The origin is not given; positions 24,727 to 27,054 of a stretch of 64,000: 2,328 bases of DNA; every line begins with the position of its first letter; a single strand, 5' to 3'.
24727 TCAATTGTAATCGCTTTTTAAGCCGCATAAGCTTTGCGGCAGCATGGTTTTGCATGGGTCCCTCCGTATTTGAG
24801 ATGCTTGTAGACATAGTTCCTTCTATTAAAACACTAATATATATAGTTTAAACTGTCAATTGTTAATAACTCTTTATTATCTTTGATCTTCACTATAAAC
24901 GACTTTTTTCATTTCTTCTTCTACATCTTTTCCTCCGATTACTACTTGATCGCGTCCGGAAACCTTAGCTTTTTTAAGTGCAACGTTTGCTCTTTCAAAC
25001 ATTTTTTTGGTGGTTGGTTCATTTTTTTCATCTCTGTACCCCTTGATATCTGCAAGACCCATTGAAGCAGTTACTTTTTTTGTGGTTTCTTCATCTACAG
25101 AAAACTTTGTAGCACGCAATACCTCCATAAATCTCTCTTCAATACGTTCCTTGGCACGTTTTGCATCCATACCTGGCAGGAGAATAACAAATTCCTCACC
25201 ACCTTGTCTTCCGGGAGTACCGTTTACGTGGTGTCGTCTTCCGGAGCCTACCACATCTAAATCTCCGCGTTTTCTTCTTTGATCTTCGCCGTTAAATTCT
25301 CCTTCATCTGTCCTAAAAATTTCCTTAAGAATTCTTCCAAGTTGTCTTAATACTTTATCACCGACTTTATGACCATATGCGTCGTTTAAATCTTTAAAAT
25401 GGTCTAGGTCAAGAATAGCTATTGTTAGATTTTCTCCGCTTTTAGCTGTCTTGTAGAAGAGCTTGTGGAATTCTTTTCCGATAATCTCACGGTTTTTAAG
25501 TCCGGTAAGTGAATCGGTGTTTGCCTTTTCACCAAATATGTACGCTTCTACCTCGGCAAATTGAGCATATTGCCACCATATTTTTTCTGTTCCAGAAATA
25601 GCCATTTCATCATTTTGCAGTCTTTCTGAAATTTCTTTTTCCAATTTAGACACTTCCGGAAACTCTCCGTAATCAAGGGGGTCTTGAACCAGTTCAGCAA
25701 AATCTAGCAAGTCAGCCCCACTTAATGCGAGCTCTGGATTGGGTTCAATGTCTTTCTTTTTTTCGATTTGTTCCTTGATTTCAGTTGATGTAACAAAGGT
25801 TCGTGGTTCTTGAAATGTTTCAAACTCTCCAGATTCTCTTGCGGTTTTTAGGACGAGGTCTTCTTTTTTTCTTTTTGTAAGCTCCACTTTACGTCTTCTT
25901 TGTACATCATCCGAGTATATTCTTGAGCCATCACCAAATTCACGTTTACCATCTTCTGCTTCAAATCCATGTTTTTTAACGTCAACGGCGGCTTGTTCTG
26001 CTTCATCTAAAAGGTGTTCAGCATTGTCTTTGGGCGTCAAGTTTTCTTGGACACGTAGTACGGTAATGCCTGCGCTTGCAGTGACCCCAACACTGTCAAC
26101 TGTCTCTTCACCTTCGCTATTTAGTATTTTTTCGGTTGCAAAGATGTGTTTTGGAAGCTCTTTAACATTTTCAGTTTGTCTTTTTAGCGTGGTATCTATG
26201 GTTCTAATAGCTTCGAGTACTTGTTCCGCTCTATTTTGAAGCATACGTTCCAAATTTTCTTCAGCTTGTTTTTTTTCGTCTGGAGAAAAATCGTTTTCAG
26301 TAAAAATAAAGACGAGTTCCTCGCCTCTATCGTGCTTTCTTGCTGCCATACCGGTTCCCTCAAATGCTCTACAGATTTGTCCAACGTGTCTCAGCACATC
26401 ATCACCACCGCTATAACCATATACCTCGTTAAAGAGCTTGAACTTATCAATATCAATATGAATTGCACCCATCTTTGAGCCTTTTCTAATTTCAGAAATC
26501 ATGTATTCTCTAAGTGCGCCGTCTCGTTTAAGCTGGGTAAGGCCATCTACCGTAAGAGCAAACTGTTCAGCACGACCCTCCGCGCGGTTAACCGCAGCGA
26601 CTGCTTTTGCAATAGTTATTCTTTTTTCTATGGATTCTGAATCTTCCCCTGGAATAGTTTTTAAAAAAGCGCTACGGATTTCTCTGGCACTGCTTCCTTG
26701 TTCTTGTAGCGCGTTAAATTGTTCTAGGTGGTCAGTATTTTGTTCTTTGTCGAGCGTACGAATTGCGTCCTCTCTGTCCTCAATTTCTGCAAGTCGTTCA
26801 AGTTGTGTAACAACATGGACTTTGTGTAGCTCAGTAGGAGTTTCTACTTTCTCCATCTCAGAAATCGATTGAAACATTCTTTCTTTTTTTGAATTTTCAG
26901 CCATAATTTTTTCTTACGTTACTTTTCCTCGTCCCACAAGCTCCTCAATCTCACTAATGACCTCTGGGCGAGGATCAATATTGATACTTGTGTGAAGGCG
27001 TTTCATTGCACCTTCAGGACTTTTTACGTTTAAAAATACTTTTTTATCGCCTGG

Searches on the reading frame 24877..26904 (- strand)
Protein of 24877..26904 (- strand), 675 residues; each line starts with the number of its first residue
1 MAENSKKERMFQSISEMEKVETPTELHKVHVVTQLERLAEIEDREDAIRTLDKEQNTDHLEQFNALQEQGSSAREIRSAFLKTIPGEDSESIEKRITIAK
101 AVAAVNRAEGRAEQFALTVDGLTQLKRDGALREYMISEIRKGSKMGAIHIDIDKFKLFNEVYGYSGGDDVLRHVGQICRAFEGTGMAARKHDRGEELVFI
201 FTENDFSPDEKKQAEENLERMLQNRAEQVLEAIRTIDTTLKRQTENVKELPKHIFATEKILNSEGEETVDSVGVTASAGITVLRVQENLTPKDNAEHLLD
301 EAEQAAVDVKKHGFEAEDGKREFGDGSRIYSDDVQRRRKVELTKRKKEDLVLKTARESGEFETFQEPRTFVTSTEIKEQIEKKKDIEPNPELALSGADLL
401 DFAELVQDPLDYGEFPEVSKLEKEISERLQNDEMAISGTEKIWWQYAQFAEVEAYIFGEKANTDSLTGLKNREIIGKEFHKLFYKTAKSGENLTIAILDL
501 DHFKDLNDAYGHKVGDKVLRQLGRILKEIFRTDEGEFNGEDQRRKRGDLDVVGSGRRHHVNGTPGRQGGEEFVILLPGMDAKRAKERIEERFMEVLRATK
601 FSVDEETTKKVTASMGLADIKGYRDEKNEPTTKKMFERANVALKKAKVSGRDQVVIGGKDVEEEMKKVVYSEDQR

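Call 61: search_protein_families(library=pfam, proteins=[window:24877-26904:-], max_evalue=0.001)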
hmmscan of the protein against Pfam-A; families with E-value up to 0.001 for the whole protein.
window:24877-26904:- (675 aa): 2 families
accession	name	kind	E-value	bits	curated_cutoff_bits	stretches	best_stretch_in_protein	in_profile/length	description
PF00990.26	GGDEF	-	3e-44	151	23.8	3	461-533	1-73/161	Diguanylate cyclase, GGDEF domain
PF22335.1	Cas10-Cmr2_palm2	-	0.00029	21.4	27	0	567-654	57-132/133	Cas10/Cmr2, second palm domain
